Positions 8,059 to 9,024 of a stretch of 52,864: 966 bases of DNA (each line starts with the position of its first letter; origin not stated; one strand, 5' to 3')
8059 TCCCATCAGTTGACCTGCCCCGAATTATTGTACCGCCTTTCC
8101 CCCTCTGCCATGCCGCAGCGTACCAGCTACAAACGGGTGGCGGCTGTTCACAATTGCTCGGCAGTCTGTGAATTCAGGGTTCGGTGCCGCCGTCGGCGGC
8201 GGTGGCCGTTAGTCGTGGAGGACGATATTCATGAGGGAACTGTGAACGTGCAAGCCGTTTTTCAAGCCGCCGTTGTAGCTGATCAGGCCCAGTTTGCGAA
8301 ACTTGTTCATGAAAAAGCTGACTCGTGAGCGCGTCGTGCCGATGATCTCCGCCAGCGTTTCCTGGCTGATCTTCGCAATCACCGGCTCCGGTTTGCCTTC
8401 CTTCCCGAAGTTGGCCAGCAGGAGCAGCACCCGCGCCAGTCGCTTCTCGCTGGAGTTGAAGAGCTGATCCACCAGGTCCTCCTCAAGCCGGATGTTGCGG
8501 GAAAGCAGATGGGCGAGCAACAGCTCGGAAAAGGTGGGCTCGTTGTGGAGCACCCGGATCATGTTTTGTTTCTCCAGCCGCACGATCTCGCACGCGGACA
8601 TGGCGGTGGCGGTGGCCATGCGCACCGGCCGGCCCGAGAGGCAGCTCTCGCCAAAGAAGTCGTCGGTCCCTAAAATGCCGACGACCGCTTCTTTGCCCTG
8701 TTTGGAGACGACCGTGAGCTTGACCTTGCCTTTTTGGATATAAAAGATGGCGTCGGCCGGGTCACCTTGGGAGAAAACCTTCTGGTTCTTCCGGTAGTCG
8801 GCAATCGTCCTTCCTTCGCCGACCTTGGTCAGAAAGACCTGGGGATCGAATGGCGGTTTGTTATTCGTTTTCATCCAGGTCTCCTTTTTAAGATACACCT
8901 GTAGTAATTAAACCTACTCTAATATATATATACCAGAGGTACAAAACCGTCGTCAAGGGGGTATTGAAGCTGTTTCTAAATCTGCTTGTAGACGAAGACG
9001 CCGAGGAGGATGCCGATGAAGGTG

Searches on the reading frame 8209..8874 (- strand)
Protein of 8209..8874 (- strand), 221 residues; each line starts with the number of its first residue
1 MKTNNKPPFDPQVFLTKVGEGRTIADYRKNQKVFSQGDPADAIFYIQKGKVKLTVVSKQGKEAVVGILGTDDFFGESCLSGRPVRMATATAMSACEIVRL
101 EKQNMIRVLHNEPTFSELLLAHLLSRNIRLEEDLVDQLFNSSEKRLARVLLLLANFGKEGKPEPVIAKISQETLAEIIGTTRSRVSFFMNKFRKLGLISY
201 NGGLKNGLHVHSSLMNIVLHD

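Call 6: search_protein_families(library=pfam, max_evalue=0.01, proteins=[window:8209-8874:-])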
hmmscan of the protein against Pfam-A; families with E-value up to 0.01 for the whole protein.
window:8209-8874:- (221 aa): 2 families
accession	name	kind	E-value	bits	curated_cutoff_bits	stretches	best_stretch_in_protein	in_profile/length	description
PF00027.35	cNMP_binding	-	6.7e-21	74.5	27.5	1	26-110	3-87/89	Cyclic nucleotide-binding domain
PF13545.12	HTH_Crp_2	-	5.3e-11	42.8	27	1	144-202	1-56/70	Crp-like helix-turn-helix domain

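Call 7: search_protein_families(library=ncbifam, max_evalue=0.01, proteins=[window:8209-8874:-])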
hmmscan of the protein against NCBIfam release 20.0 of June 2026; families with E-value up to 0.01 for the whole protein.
window:8209-8874:- (221 aa): 12 families
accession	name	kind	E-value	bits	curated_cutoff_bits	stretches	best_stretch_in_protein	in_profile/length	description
NF008732.0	PRK11753.1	equivalog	8e-19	67.9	266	1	23-202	24-205/214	cAMP-activated global transcriptional regulator CRP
TIGR03697.1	NtcA_cyano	equivalog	2.7e-18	66.4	244.95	1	32-201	3-176/193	global nitrogen regulator NtcA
NF007707.0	PRK10402.1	subfamily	2.1e-11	43.8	180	1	12-154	21-163/226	transcriptional regulator YeiL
NF041163.2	encap_f2b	equivalog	3.4e-11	42.9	400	1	12-119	85-193/450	family 2B encapsulin nanocompartment shell protein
NF052518.1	TransRegLdrP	equivalog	5.5e-11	42.9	300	1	28-199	5-170/195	transcriptional regulator LdrP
NF053664.1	TransRegPtrACyano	equivalog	1.2e-10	41.1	300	1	42-200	29-182/196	Crp/Fnr family transcriptional regulator PtrA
NF008365.0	PRK11161.1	subfamily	1.3e-08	34.4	228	1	28-203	53-229/250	fumarate/nitrate reduction transcriptional regulator Fnr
NF006901.0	PRK09392.1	equivalog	3.7e-08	33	211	1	27-196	35-201/236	transcriptional activator FtrB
NF050806.1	TransRegFixKCaul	equivalog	1.3e-07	31.1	300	1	24-200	25-196/215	transcriptional regulator FixK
NF045989.1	TransRegFnrLRhodb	equivalog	1e-06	28.2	300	1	24-203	38-220/245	transcriptional regulator FnrL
TIGR03896.1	cyc_nuc_ocin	subfamily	8.1e-05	22.1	161.05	1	18-156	7-149/317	bacteriocin-type transport-associated protein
NF010499.0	PRK13918.1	equivalog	0.0011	18.5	274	1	27-198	17-182/205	CRP/FNR family transcriptional regulator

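Call 8: find_homologous_proteins(query=window:8209-8874:-, max_evalue=1e-20)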
Query window:8209-8874:- (221 aa): 8000 proteins with E <= 1e-20 among 8000 candidates; the best 120 are listed.
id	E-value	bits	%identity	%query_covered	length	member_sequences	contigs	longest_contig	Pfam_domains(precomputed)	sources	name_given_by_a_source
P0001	1.8e-139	480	100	100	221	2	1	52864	PF13545.13,PF00027.36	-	-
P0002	2.2e-124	431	91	100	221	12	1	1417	PF13545.13,PF00027.36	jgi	jgi:CRP/FNR family cyclic AMP-dependent transcriptional regulator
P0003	1.5e-123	428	92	98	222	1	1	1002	PF13545.13,PF00027.36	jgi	-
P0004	2.8e-123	427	92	98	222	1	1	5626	PF13545.13,PF00027.36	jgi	jgi:CRP-like cAMP-binding protein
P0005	3.0e-121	421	92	95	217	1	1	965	PF13545.13,PF00027.36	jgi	jgi:CRP-like cAMP-binding protein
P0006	4.4e-119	414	87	100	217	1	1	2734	PF13545.13,PF00027.36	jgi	jgi:CRP/FNR family transcriptional regulator, cyclic AMP receptor protein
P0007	5.0e-118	410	90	98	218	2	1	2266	PF13545.13,PF00027.36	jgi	jgi:CRP-like cAMP-binding protein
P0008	1.6e-117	408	85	100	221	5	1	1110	PF13545.13,PF00027.36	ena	-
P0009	6.3e-117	407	87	100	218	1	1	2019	PF13545.13,PF00027.36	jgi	jgi:CRP/FNR family cyclic AMP-dependent transcriptional regulator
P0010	6.6e-117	406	86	100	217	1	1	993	PF13545.13,PF00027.36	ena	-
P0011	9.9e-117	406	86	100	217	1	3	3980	PF13545.13,PF00027.36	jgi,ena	-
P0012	1.0e-116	406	86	100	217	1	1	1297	PF13545.13,PF00027.36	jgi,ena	-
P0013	1.1e-116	406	85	100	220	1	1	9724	PF13545.13,PF00027.36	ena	-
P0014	2.5e-116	405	85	100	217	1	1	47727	PF13545.13,PF00027.36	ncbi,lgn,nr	ncbi:MAG: Crp/Fnr family transcriptional regulator [Nitrospirae bacterium]|nr:MAG: Crp/Fnr family tr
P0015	2.6e-116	404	86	100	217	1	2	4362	PF13545.13,PF00027.36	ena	-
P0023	6.0e-115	400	86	100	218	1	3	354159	PF13545.13,PF00027.36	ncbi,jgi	jgi:CRP/FNR family cyclic AMP-dependent transcriptional regulator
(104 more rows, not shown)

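Call 11: find_related_loci(query=A1, collection=genome_contigs, flank=10000)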
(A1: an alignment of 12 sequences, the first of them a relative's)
Query A1 (221 aa) in genome_contigs; peptide patterns used: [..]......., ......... (x = any residue, [..] = any of these).
600 stretches matched a pattern (row limit reached: there are more); 559 encode a relative of the query (tblastn E <= 1e-3); the best 80 are kept; 80 distinct loci.
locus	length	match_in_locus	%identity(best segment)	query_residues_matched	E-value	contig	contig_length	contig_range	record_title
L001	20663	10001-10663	73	1-221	1e-103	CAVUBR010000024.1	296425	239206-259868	MAG: Terriglobia bacterium isolate MFD05705.bin.1.162 genome assembly, contig: contig_67969, whole genome shotgun sequen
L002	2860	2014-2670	75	3-221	1e-106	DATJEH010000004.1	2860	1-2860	MAG TPA_asm: Terriglobales bacterium isolate SMAG_U15428 k141_10148172, whole genome shotgun sequence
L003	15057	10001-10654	72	4-221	3e-102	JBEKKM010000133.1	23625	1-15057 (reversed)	MAG: Xanthobacteraceae bacterium isolate SPRUCE 347 SPRUCE_347_133, whole genome shotgun sequence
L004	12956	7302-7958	73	1-221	2e-101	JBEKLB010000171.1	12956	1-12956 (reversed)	MAG: Bryobacteraceae bacterium isolate SPRUCE 360 SPRUCE_360_171, whole genome shotgun sequence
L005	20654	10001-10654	71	1-221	2e-100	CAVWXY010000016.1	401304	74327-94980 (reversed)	MAG: uncultured Alphaproteobacteria bacterium isolate MFD00822.bin.2.42 genome assembly, contig: contig_28935, whole gen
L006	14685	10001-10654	73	1-221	4e-100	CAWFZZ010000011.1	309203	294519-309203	MAG: Bryobacterales bacterium isolate MFD09286.bin.1.167 genome assembly, contig: contig_44571, whole genome shotgun seq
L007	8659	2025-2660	68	6-221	8e-100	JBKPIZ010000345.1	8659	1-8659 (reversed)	MAG: Pseudomonadota bacterium isolate EKS_GB_MAG_00006 EKS_GB_000000277089, whole genome shotgun sequence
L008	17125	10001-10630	77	8-221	2e-99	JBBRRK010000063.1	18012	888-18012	MAG: Nitrospirales bacterium isolate La3-X1 Co_metawrap_457_K_21120146_L_18012_cov_10.8405, whole genome shotgun sequenc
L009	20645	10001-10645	74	1-221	1e-99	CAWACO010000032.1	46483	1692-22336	MAG: Bryobacterales bacterium isolate MFD03346.bin.2.24 genome assembly, contig: contig_56564, whole genome shotgun sequ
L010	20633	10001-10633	69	7-221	1e-98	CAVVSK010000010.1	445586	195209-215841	MAG: uncultured Alphaproteobacteria bacterium isolate MFD02840.bin.1.419 genome assembly, contig: contig_17834, whole ge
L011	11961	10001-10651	66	5-221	2e-98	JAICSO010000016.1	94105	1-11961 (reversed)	MAG: Acidobacteriales bacterium isolate GZL_HYHR_2_bin.60 k141_2568117_length_94105_cov_21.0010, whole genome shotgun se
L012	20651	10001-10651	71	1-221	4e-98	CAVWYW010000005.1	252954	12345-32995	MAG: uncultured Alphaproteobacteria bacterium isolate MFD09286.bin.2.97 genome assembly, contig: contig_20919, whole gen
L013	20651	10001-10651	71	1-221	6e-98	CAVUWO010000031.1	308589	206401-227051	MAG: uncultured proteobacterium isolate MFD05580.bin.2.85 genome assembly, contig: contig_5781, whole genome shotgun seq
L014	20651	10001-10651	70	1-221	3e-98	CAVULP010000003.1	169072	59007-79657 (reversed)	MAG: uncultured Alphaproteobacteria bacterium isolate MFD06435.bin.2.144 genome assembly, contig: contig_20589, whole ge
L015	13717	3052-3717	66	1-221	8e-98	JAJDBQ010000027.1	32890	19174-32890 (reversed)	MAG: Nitrospirales bacterium isolate OFTM334 OFTM334_26, whole genome shotgun sequence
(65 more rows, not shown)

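Call 17: search_solved_structures(query=window:8209-8874:-, max_evalue=0.00001, show_alignments=2)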
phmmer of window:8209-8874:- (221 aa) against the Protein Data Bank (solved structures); distinct sequences matched with E-value up to 0.00001: 103 (the best 60 are shown).
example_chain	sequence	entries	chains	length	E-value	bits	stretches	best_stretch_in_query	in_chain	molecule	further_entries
3h3u_A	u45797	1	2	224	1.8e-19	73.5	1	25-202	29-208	PROBABLE TRANSCRIPTIONAL REGULATORY PROTEIN (PROBABLY CRP/FNR-FAMILY)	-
3mzh_A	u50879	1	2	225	1.9e-19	73.5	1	25-202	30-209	PROBABLE TRANSCRIPTIONAL REGULATORY PROTEIN (PROBABLY CRP/FNR-FAMILY)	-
3d0s_A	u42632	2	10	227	1.9e-19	73.4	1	25-202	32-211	TRANSCRIPTIONAL REGULATORY PROTEIN | PROBABLE TRANSCRIPTIONAL REGULATORY PROTEIN (PROBABLY CRP/ FNR-FAMILY)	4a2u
3i54_A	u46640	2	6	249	2.5e-19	73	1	25-202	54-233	Transcriptional regulator, Crp/Fnr family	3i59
4cyd_A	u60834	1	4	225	2.7e-17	66.4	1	26-202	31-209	PROBABLE TRANSCRIPTION REGULATOR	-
4byy_A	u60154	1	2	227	2.7e-17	66.4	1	26-202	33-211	TRANSCRIPTIONAL REGULATOR, CRP/FNR FAMILY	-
3r6s_A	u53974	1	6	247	3.6e-17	66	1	26-202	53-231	transcription regulator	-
8h3v_X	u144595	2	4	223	1.6e-16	63.9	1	24-201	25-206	NtcA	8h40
3la2_A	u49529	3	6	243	2.1e-16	63.5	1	24-201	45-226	Global nitrogen regulator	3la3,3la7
2xgx_A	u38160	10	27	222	4.1e-15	59.3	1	23-199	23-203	GLOBAL NITROGEN REGULATOR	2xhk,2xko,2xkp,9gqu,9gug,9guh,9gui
4i02_A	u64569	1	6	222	1e-14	58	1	24-202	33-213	Catabolite gene activator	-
1hw5_A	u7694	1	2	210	1.8e-14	57.2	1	25-202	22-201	CATABOLITE GENE ACTIVATOR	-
5kbf_A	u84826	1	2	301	2e-14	57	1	28-113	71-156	CAMP-dependent protein kinase regulatory subunit, putative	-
1g6n_A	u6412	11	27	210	2.1e-14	56.9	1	25-202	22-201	CATABOLITE GENE ACTIVATOR PROTEIN | PROTEIN (CATABOLITE GENE ACTIVATOR PROTEIN) | Catabolite gene activator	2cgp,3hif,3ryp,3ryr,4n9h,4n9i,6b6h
1cgp_A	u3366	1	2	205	2.2e-14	56.9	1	25-202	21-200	PROTEIN (CATABOLITE GENE ACTIVATOR PROTEIN (CAP))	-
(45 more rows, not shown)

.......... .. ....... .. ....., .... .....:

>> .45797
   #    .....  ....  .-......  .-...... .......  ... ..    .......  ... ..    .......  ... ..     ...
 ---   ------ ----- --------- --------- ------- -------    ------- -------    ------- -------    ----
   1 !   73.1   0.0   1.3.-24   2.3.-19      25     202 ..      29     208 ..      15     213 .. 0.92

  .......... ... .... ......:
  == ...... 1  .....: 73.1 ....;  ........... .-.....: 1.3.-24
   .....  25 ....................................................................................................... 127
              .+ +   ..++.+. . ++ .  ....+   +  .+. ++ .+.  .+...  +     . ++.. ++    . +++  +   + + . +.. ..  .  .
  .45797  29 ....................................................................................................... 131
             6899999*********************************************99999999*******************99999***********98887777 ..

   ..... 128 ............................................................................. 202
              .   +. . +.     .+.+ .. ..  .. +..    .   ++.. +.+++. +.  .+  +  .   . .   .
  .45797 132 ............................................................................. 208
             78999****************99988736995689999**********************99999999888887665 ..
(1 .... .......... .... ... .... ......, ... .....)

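Call 26: search_protein_families(library=pfam, alignment_id=A2, max_evalue=0.0001)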
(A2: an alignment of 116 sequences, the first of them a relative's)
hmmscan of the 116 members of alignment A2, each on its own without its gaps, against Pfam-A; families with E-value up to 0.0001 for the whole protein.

A. member 1, L001:10824-11174:+ (117 aa): 1 family
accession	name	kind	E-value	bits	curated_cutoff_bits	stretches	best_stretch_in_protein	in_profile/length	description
PF00072.30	Response_reg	-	1.1e-19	71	30.2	1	1-104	2-110/111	Response regulator receiver domain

B. families by the number of members that match (of 116 scanned): 45 families (the first 25 are shown)
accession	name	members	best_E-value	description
PF00072.30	Response_reg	10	4.3e-22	Response regulator receiver domain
PF00027.35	cNMP_binding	8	1.1e-22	Cyclic nucleotide-binding domain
PF13545.12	HTH_Crp_2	8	4.1e-12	Crp-like helix-turn-helix domain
PF02518.31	HATPase_c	7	9.1e-26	Histidine kinase-, DNA gyrase B-, and HSP90-like ATPase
PF04366.17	Ysc84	5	5.3e-37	Las17-binding protein actin regulator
PF07568.18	HisKA_2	5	2.2e-19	Histidine kinase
PF13581.12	HATPase_c_2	4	1.7e-09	Histidine kinase-like ATPase domain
PF04055.27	Radical_SAM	3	1.7e-15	Radical SAM superfamily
PF04226.18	Transgly_assoc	3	1.5e-12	Transglycosylase associated protein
PF02310.24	B12-binding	3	3.8e-12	B12 binding domain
PF08448.16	PAS_4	3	1.1e-09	PAS fold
PF11999.13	Ice_binding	2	1.4e-47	Ice-binding-like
PF05532.17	CsbD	2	7.7e-19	CsbD-like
PF00196.25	GerE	2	2.3e-17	Bacterial regulatory proteins, luxR family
PF08281.18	Sigma70_r4_2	2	3e-15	Sigma-70, region 4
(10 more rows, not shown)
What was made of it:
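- The regulator gene itself often lies behind a site (8 of 116 downstream ORFs, call 26).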

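Call 35: predict_structure(alignment_id=A1)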
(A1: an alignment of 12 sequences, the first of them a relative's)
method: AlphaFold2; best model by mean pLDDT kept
length: 221 residues; sequences in the alignment: 12
mean_pLDDT: 50.8   pTM: 0.46
mean pLDDT of the five models: 50.8, 49.4, 48.6, 43.9, 43.6
residues with pLDDT >= 90: 0; 70-90: 51; 50-70: 40; < 50: 130
segments of 3 or more residues with pLDDT < 50: 1-117, 157-164, 202-205
pLDDT, mean of each block of 10 residues (from residue 1): 37 36 32 26 41 42 43 39 29 28 33 45 54 65 85 59 55 84 85 74 56 68 44
secondary structure, 60 per line:
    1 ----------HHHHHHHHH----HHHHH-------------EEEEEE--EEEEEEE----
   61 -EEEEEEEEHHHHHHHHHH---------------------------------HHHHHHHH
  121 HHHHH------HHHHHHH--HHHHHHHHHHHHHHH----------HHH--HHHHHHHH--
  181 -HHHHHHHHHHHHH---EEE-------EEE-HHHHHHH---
elements in order: H11-19 H24-28 E42-47 E50-56 E62-69 H70-79 H113-125 H132-138 H141-155 H171-178 H182-194 E198-200 E208-210 H212-218
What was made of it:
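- Tried and rejected: First AlphaFold2 run on a 12-sequence alignment gave pLDDT 50.8 and was unusable (call 35).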

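Call 45: find_encoding_contigs(protein=P0014, flank=10000, max_places=2)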
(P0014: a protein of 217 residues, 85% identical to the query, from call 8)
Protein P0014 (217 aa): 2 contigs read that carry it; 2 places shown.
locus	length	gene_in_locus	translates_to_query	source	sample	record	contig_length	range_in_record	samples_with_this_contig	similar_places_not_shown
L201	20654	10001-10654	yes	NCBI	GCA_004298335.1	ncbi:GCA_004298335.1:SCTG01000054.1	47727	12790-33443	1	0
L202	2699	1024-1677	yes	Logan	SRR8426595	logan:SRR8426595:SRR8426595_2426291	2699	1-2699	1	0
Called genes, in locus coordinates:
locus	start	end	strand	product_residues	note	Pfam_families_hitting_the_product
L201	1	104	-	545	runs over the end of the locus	PF00118:Cpn60_TCP1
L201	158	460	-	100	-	PF00166:Cpn10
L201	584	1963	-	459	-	PF22694:CtpB_N-like, PF00595:PDZ, PF13180:PDZ_2, PF17820:PDZ_6, PF03572:Peptidase_S41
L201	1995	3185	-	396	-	PF01551:Peptidase_M23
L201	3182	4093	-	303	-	PF18075:FtsX_ECD, PF02687:FtsX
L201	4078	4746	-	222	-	PF00005:ABC_tran, PF13304:AAA_21 (faint)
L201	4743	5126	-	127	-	PF02021:UPF0102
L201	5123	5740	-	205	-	PF01351:RNase_HII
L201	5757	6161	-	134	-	PF01245:Ribosomal_L19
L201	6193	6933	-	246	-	PF01746:tRNA_m1G_MT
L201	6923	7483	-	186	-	PF01782:RimM, PF05239:PRC, PF24986:PRC_RimM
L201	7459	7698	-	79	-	PF13083:KH_KhpA-B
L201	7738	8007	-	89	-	PF00886:Ribosomal_S16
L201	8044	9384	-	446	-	PF02881:SRP54_N, PF13401:AAA_22 (faint), PF13604:AAA_30 (weak), PF00448:SRP54, PF01656:CbiA, PF02978:SRP_SPB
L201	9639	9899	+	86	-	PF14209:DUF4321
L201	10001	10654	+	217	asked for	PF00027:cNMP_binding, PF13545:HTH_Crp_2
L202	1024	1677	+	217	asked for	PF00027:cNMP_binding, PF13545:HTH_Crp_2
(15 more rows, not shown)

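Call 46: find_encoding_contigs(protein=P0023, flank=10000, max_places=2)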
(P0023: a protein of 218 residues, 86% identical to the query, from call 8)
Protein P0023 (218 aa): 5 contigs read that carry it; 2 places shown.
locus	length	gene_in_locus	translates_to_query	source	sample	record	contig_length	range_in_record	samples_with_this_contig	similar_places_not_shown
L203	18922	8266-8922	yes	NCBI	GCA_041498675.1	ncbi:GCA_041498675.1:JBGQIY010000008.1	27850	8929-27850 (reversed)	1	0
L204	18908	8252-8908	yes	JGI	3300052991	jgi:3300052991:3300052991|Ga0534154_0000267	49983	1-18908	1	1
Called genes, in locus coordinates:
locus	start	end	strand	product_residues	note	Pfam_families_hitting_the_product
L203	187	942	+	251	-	PF04076:BOF (faint), PF13509:S1_2 (faint), PF27401:YpuD_C (faint)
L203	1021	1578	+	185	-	PF04972:BON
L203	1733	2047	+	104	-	PF12732:YtxH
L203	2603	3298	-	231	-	PF00072:Response_reg, PF00196:GerE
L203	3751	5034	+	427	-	PF06745:ATPase, PF23442:DUF7125 (faint), PF06745:ATPase, PF13481:AAA_25 (weak)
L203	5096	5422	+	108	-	PF07689:KaiB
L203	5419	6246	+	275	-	PF07730:HisKA_3, PF02518:HATPase_c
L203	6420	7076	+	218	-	PF00027:cNMP_binding, PF13545:HTH_Crp_2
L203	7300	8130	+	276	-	-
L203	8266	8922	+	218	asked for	PF00027:cNMP_binding, PF13545:HTH_Crp_2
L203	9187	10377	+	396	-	PF01594:AI-2E_transport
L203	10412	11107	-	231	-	PF00702:Hydrolase (weak), PF12710:HAD (weak)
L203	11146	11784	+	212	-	PF09335:VTT_dom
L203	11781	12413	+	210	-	PF00849:PseudoU_synth_2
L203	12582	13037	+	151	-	-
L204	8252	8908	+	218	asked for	PF00027:cNMP_binding, PF13545:HTH_Crp_2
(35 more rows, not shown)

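Call 63: search_protein_representatives(protein=window:8209-8874:-)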
Query: 221 residues. Proteins with E-value up to 0.001 (for the whole library): 35114; up to 1e-10: 9132; up to 1e-30: 1423. The best 150 are listed.
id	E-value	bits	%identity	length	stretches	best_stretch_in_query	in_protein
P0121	1.7e-90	318.6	70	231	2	64-221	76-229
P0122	7.4e-87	306.7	64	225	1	6-221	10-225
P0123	2.2e-86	305.1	70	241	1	8-221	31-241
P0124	2.9e-85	301.5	65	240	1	3-221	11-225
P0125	4.3e-84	297.6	71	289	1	2-196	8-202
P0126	3.7e-82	291.3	67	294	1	8-221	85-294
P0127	1.4e-80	286.2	63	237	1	4-221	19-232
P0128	7.5e-80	283.8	67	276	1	27-221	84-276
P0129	1.9e-79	282.5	61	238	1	3-221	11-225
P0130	2.4e-78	278.8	61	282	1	6-221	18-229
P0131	7.0e-78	277.3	61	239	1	6-221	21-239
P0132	2.1e-75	269.2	63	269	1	12-221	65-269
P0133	2.9e-75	268.8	69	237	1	1-176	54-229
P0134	1.3e-73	263.4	69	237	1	5-175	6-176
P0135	6.6e-73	261.1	59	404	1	6-221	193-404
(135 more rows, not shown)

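Call 70: predict_structure(alignment_id=A4)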
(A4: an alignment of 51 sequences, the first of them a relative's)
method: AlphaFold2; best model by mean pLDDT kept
length: 221 residues; sequences in the alignment: 51
mean_pLDDT: 82.5   pTM: 0.58
mean pLDDT of the five models: 82.5, 79.4, 79.1, 79.1, 77.8
residues with pLDDT >= 90: 78; 70-90: 103; 50-70: 35; < 50: 5
segments of 3 or more residues with pLDDT < 50: 1-4
pLDDT, mean of each block of 10 residues (from residue 1): 58 73 89 97 94 89 85 92 94 94 91 90 83 65 86 66 66 84 89 87 69 76 51
secondary structure, 60 per line:
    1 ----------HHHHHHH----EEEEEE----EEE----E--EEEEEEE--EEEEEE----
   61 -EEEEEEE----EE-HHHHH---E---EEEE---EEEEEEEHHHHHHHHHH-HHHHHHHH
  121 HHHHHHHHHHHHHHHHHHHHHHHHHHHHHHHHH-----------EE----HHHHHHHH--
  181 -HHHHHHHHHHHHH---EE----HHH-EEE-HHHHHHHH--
elements in order: H11-17 E22-27 E32-34 E42-48 E51-56 E62-68 H76-80 E88-91 E95-101 H102-111 H113-153 H171-178 H182-194 E208-210 H212-219
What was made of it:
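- On CRP/FNR superfamily: Call 70: AlphaFold2 pLDDT 82.5, helix 113-153.
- Tried and rejected: A 51-sequence alignment gave 82.5 (call 70).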

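Call 72: fold_search(model_id=the predicted structure, library=pdb)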
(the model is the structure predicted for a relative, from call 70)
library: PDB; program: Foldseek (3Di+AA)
matches with E <= 10: 1903; with E <= 0.001: 642
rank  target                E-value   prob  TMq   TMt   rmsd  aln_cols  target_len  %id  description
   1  4ev0_A                1.1e-16  1.00  0.67  0.69   4.5       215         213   26  Crystal Structure of Thermus thermophilus Catabolite Activator Protein (released 2012-06-20)
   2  4hzf_B                1.9e-16  1.00  0.53  0.59  13.3       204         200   25  structure of the wild type Catabolite gene Activator Protein (released 2013-10-30)
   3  4ev0_D                2.3e-16  1.00  0.60  0.62   5.8       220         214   26  Crystal Structure of Thermus thermophilus Catabolite Activator Protein (released 2012-06-20)
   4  4cyd_A                2.4e-16  1.00  0.54  0.53  14.2       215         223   24  GlxR bound to cAMP (released 2014-12-17)
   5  6dt4_A                2.6e-16  1.00  0.54  0.59  12.9       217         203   24  1.8 Angstrom Resolution Crystal Structure of cAMP-Regulatory Protein from Yersinia pestis in Complex with cAMP (released 2018-06-27)
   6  3d0s_A                2.6e-16  1.00  0.53  0.52  14.1       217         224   24  cAMP receptor protein from m.tuberculosis, cAMP-free form (released 2009-02-03)
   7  3i54_C                2.9e-16  1.00  0.53  0.56  14.4       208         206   25  Crystal structure of MtbCRP in complex with cAMP (released 2009-09-08)
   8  3r6s_A                3.3e-16  1.00  0.54  0.53  14.2       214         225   25  Crystal structure of GlxR transcription factor from Corynebacterium glutamicum with cAMP (released 2012-03-28)
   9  4byy_A                3.9e-16  1.00  0.49  0.48  13.8       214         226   26  Apo GlxR (released 2014-07-30)
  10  1g6n_B                4.1e-16  1.00  0.54  0.59  12.6       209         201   25  2.1 ANGSTROM STRUCTURE OF CAP-CAMP (released 2000-12-15)
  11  3rou_A                4.4e-16  1.00  0.54  0.59  13.1       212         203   25  Domain-domain flexibility leads to allostery within the camp receptor protein (CRP) (released 2012-05-02)
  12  1zrf_A                4.4e-16  1.00  0.54  0.58  13.3       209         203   24  4 crystal structures of CAP-DNA with all base-pair substitutions at position 6, CAP-[6C;17G]ICAP38 DNA (released 2006-03-21)
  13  1i6x_A                4.7e-16  1.00  0.55  0.60  13.4       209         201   26  STRUCTURE OF A STAR MUTANT CRP-CAMP AT 2.2 A (released 2003-06-17)
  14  4a2u_H                4.7e-16  1.00  0.54  0.52  14.5       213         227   24  CRP(CAP) from Myco. Tuberculosis, with cAMP (released 2012-10-10)
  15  1i5z_A                5.2e-16  1.00  0.54  0.59  13.3       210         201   25  STRUCTURE OF CRP-CAMP AT 1.9 A (released 2003-06-17)
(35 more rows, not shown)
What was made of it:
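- On CRP/FNR superfamily: Call 72: the top 50 Foldseek hits are all CAP, GlxR, Mtb CRP, NtcA or Vfr, probability 1.0.
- Closest known: Mycobacterium tuberculosis CRP. Same: These are the nearest solved structures by sequence (E 1.8e-19, call 17) and by fold (E 1e-16, TM 0.67, call 72).
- The protein has the CRP fold: AlphaFold2 pLDDT 82.5, and the top Foldseek hits are CAP, GlxR and NtcA (calls 70, 72).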
